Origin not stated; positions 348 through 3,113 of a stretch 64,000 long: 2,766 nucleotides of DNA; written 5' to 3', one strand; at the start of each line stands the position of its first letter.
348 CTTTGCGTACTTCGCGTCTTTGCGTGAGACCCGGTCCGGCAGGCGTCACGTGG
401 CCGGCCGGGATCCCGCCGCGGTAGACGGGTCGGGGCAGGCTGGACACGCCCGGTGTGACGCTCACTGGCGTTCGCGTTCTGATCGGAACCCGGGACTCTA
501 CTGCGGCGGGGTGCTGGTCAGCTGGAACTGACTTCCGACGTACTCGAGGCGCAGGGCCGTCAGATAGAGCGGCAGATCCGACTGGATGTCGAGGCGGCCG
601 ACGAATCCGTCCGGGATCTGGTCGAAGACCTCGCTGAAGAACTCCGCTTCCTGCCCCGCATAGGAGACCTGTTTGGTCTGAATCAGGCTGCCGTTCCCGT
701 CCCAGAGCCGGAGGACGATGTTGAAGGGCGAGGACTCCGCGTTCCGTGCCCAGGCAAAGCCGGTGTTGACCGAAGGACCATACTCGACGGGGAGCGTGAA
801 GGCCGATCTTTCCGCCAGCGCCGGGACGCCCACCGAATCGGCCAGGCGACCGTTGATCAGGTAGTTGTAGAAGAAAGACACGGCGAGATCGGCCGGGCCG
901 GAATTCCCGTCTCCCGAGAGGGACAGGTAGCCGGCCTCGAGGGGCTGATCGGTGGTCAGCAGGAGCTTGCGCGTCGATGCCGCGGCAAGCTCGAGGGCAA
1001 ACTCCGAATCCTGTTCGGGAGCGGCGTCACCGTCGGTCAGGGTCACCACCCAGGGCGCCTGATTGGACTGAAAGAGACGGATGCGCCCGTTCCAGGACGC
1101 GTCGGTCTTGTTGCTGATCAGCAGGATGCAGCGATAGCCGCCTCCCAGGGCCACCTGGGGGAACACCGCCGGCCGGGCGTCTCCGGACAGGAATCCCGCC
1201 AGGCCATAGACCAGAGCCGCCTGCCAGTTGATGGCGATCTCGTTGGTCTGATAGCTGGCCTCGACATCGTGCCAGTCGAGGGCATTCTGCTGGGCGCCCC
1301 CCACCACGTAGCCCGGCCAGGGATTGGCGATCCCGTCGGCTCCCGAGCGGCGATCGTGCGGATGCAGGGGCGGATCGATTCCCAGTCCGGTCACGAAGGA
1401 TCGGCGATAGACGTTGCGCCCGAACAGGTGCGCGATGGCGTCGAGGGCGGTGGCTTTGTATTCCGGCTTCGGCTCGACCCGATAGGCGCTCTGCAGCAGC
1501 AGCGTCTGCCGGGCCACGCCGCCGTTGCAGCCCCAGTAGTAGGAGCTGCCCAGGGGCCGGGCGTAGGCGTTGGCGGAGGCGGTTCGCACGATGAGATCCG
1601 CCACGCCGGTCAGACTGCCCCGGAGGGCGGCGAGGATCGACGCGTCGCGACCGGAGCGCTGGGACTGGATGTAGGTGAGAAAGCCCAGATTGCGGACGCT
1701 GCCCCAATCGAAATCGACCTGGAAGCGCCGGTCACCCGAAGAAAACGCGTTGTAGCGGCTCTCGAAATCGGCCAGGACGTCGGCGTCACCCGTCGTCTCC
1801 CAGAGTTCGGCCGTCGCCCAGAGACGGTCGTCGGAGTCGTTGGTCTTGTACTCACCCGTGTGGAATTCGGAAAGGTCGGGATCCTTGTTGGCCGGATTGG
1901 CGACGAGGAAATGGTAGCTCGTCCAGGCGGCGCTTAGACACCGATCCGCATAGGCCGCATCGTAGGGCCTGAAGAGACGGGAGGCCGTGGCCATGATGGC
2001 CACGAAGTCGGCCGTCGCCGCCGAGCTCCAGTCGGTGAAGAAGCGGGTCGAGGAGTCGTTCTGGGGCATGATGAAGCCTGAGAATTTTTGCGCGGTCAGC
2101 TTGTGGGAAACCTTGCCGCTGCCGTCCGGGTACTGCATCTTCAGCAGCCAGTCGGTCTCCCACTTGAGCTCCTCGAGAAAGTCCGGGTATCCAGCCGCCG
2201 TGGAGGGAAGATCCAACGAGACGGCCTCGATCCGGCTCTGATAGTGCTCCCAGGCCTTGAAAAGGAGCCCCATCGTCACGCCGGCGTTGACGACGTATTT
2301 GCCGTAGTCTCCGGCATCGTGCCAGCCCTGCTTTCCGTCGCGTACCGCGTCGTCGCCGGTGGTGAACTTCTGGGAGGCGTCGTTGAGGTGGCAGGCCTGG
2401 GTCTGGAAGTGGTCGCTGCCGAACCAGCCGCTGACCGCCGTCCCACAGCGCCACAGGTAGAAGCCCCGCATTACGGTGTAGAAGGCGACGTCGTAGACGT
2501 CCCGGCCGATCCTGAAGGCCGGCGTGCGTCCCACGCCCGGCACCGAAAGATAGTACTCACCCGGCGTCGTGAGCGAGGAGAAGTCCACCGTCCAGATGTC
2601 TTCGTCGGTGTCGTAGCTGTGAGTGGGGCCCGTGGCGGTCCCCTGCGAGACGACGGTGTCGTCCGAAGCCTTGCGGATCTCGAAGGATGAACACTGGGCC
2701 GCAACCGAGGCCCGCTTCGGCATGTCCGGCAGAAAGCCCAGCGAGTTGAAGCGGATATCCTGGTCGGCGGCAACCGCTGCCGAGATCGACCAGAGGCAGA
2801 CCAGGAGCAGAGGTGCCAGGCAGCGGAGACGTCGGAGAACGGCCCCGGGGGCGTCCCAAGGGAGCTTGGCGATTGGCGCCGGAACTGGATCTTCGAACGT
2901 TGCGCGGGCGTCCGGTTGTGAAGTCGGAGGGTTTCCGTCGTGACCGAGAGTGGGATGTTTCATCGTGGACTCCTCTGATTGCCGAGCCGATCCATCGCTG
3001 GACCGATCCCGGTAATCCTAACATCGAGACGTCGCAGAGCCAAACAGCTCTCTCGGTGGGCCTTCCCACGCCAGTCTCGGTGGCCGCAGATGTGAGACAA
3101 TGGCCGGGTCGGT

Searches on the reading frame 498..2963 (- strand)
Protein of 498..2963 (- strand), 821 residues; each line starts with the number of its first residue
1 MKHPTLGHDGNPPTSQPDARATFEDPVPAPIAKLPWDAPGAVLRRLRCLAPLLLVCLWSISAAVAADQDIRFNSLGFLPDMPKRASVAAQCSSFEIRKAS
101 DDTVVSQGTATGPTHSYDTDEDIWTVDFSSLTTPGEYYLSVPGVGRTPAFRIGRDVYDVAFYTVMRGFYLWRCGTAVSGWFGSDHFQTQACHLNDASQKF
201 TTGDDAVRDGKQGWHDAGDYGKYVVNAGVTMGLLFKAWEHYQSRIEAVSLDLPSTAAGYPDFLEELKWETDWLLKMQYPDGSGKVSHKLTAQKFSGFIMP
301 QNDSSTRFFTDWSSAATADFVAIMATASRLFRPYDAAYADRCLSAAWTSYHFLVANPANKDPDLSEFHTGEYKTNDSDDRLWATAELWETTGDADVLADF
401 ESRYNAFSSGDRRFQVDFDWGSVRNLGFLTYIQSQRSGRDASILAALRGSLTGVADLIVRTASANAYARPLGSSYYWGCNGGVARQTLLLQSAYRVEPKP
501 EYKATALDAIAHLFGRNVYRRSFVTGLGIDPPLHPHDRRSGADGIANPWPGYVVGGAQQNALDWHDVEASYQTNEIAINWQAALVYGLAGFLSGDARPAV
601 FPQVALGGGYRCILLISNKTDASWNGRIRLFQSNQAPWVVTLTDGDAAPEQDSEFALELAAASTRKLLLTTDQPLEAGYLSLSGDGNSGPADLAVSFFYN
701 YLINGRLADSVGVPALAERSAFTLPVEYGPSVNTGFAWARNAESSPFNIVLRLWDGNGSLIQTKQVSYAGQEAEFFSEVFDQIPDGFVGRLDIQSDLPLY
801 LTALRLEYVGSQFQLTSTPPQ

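Call 17: search_protein_families(library=pfam, proteins=[window:498-2963:-])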
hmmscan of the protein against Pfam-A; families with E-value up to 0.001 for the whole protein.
window:498-2963:- (821 aa): 2 families
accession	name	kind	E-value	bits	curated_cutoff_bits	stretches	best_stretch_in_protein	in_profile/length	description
PF00759.25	Glyco_hydro_9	-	1.4e-78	265.6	27.7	1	157-586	1-442/444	Glycosyl hydrolase family 9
PF02927.20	CelD_N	-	3e-18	66.8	24.6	1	67-145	3-85/86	Cellulase N-terminal ig-like domain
